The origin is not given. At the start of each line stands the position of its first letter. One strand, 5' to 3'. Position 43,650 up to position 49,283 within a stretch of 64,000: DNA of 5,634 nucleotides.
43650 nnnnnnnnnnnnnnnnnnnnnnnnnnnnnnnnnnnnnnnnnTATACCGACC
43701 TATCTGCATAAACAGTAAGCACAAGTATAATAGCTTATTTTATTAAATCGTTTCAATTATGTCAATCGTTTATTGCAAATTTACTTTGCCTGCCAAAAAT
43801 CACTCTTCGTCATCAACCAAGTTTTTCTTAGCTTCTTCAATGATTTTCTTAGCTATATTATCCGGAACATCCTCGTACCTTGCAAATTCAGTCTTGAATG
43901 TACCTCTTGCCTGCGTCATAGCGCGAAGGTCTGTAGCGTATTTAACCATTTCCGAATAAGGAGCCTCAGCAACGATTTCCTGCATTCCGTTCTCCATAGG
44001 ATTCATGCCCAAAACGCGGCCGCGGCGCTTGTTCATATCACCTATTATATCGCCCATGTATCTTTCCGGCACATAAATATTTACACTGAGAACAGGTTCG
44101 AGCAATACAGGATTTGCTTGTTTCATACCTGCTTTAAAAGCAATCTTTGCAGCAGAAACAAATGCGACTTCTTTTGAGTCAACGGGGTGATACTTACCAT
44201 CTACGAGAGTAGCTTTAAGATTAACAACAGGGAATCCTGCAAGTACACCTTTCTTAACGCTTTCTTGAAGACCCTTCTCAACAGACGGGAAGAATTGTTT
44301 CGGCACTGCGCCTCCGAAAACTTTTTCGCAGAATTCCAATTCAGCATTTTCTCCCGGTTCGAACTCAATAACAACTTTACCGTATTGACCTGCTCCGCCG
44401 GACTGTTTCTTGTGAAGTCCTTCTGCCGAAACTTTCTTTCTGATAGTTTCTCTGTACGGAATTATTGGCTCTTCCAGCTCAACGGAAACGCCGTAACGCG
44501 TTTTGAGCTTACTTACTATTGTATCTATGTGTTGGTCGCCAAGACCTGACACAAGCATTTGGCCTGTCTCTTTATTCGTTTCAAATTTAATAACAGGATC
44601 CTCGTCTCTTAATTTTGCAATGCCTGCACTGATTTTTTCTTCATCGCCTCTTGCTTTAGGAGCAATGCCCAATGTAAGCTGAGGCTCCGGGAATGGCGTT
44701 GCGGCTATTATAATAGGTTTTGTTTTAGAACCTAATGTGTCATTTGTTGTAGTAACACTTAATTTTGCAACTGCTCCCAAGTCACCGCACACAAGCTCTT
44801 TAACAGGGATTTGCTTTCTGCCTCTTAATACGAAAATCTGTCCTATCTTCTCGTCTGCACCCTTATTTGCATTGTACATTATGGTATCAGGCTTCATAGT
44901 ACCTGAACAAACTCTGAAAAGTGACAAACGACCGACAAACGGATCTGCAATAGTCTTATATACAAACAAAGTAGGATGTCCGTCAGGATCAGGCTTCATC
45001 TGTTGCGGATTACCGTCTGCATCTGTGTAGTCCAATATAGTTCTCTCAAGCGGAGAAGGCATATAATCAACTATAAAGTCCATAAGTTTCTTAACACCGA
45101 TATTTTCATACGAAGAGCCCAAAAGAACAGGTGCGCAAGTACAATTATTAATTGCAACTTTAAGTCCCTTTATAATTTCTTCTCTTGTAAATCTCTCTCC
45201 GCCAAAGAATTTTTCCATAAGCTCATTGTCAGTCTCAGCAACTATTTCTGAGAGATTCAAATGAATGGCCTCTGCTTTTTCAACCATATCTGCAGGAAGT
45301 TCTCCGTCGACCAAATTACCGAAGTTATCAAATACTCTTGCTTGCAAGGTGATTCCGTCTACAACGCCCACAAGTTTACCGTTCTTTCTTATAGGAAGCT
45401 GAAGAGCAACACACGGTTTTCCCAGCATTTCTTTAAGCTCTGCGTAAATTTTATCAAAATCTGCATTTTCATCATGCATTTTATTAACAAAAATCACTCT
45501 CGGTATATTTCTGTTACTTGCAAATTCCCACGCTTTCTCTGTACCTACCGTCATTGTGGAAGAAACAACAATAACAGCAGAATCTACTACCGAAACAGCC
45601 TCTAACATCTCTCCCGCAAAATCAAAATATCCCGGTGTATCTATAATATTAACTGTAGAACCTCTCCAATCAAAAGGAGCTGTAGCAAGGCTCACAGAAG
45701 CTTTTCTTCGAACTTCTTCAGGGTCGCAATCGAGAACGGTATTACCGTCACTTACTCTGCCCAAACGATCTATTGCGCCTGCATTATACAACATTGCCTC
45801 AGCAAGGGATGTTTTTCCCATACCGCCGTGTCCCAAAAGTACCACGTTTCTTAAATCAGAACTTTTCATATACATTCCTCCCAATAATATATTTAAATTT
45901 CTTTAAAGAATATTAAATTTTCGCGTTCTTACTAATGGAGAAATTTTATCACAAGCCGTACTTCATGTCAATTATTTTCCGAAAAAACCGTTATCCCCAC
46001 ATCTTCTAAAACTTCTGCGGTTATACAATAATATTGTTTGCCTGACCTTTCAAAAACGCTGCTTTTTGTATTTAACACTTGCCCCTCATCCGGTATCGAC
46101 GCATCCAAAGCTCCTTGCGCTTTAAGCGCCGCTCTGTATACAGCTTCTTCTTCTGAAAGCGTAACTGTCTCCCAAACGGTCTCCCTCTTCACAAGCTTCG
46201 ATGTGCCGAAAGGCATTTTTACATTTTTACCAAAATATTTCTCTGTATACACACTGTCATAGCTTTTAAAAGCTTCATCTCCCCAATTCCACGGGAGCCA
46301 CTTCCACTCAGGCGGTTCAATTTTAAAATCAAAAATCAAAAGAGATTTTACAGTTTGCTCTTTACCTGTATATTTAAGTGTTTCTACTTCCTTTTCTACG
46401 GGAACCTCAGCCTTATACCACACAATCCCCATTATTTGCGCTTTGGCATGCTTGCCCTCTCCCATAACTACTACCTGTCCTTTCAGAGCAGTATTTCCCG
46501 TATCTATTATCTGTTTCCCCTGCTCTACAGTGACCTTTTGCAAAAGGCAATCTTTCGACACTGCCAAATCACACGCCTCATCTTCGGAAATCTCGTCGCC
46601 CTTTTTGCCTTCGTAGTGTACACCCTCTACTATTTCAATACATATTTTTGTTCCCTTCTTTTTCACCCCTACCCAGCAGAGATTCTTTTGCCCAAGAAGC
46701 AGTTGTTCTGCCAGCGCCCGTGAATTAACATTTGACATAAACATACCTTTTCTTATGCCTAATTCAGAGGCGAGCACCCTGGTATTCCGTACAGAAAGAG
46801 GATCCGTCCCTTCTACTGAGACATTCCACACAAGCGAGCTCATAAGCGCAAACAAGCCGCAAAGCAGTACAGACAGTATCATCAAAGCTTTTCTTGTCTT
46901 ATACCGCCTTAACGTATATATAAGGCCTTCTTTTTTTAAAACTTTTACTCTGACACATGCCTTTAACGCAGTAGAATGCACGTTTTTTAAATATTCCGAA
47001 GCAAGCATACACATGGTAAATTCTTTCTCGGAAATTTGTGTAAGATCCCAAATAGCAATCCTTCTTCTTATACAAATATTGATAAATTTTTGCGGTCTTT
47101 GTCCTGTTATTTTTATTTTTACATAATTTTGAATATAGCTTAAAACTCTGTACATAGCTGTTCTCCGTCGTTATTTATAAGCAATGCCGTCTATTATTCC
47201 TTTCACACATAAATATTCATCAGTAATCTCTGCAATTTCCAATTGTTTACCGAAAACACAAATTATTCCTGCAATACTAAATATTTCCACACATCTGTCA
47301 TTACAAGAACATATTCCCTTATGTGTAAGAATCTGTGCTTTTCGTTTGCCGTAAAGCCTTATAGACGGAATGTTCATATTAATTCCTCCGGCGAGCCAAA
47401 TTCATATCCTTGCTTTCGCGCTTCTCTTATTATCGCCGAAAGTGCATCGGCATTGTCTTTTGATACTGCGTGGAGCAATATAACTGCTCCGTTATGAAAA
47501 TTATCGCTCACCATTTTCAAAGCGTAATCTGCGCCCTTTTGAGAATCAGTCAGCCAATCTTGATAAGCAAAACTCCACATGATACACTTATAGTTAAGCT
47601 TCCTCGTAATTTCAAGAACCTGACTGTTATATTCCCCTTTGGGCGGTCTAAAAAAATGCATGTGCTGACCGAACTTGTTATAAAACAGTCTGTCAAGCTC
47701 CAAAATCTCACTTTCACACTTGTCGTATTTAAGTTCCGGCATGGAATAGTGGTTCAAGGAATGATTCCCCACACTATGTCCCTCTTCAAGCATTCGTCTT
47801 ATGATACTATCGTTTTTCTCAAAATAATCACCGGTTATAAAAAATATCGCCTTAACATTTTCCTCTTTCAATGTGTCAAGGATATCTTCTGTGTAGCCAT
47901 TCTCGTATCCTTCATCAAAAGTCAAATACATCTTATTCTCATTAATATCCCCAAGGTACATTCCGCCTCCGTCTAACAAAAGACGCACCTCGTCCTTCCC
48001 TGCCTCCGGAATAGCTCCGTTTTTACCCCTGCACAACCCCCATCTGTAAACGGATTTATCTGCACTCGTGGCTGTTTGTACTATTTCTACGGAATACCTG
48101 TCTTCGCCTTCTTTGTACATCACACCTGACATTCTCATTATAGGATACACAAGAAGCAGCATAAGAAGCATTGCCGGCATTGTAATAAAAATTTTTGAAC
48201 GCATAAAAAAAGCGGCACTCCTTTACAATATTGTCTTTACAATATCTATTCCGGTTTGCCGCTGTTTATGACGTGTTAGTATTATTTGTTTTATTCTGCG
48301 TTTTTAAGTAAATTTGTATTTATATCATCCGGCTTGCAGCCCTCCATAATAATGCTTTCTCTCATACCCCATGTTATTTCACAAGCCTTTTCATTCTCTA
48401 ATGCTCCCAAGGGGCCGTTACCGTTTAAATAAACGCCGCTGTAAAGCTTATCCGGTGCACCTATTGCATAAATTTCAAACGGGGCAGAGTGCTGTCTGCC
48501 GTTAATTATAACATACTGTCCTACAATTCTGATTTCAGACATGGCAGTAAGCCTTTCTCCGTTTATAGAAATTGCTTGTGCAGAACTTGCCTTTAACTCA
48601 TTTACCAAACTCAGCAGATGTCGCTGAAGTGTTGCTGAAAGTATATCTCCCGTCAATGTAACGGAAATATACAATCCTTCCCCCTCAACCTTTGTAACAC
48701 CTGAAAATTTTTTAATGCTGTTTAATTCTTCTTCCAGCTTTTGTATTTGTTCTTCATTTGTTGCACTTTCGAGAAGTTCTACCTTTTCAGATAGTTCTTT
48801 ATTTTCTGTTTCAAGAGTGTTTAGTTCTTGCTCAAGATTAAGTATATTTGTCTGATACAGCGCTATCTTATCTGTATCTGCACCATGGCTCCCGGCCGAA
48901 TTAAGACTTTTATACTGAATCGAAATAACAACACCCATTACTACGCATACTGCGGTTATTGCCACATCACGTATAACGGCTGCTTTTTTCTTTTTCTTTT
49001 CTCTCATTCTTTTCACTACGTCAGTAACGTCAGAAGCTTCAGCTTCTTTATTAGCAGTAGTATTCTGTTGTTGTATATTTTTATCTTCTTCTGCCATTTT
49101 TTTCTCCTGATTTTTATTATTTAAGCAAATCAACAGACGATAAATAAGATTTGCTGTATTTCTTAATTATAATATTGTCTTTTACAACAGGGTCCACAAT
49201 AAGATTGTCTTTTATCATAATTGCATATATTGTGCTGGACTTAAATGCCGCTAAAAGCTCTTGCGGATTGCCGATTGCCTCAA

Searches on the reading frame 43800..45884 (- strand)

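Call 58: search_protein_families(library=pfam, proteins=[window:43800-45884:-], max_evalue=0.00001)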
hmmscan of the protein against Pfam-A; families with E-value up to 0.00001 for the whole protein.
window:43800-45884:- (694 aa): 6 families
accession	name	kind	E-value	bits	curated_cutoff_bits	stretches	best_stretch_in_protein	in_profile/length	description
PF03764.24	EFG_IV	-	7.5e-41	139.1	24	1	474-591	2-121/121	Elongation factor G, domain IV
PF00009.33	GTP_EFTU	-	5.9e-38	130.8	26.5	1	10-277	2-188/188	Elongation factor Tu GTP binding domain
PF00679.30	EFG_C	-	9e-28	96.6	27.9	1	593-680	1-88/89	Elongation factor G C-terminus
PF14492.12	EFG_III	-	2.6e-23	82.3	27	1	398-471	1-74/75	Elongation Factor G, domain III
PF22042.2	EF-G_D2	-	7.6e-15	55.2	27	1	307-385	5-82/84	Elongation factor G domain 2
PF03144.31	GTP_EFTU_D2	-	3e-07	31.2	30.3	1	318-384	1-72/73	Elongation factor Tu domain 2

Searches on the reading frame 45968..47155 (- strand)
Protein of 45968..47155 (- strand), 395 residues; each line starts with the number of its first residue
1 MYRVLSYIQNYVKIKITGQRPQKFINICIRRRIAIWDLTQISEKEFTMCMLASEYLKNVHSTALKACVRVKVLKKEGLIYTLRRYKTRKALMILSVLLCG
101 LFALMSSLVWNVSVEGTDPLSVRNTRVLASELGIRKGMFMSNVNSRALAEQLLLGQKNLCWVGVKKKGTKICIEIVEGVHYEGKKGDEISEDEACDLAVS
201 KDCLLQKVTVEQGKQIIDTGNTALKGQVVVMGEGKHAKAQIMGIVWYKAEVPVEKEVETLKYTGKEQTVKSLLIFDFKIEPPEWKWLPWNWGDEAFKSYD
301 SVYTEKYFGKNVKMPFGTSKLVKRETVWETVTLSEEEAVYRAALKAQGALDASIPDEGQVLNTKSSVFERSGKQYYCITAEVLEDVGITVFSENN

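Call 58: search_protein_families(library=pfam, proteins=[window:45968-47155:-], max_evalue=0.00001)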
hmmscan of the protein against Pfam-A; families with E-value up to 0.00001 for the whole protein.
window:45968-47155:- (395 aa): 1 family
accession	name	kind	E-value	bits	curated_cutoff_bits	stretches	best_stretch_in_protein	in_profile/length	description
PF06898.16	YqfD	-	4.5e-75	253.3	25.2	1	7-386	2-379/379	Putative stage IV sporulation protein YqfD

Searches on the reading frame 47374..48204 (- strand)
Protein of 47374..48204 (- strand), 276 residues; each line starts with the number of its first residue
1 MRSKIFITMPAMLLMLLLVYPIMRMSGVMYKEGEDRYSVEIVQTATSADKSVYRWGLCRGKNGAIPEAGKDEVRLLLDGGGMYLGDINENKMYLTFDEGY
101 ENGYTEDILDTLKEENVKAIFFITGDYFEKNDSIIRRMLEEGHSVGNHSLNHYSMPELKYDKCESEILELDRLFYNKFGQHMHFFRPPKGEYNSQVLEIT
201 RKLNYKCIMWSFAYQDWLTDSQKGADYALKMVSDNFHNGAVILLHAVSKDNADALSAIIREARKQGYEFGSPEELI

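Call 58: search_protein_families(library=pfam, proteins=[window:47374-48204:-], max_evalue=0.00001)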
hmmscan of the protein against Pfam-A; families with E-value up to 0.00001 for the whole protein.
window:47374-48204:- (276 aa): 1 family
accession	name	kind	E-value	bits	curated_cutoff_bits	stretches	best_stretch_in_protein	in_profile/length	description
PF01522.26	Polysacc_deac_1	-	9.7e-35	119.7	23.1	1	88-207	5-123/124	Polysaccharide deacetylase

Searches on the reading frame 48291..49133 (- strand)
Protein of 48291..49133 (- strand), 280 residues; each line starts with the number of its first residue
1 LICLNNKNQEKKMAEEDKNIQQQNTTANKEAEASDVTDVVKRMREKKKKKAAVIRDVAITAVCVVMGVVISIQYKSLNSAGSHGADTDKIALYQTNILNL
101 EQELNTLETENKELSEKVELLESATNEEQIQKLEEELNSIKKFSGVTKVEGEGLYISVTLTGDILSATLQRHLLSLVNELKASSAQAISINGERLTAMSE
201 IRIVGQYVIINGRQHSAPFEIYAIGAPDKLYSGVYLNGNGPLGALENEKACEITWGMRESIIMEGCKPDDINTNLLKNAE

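Call 59: search_protein_families(library=pfam, proteins=[window:48291-49133:-], max_evalue=0.00001)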
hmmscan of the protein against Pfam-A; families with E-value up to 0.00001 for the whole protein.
window:48291-49133:- (280 aa): 1 family
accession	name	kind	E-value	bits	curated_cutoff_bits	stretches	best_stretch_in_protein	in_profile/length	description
PF05949.17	DUF881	-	1.5e-25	90.2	25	1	137-261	2-131/146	Bacterial protein of unknown function (DUF881)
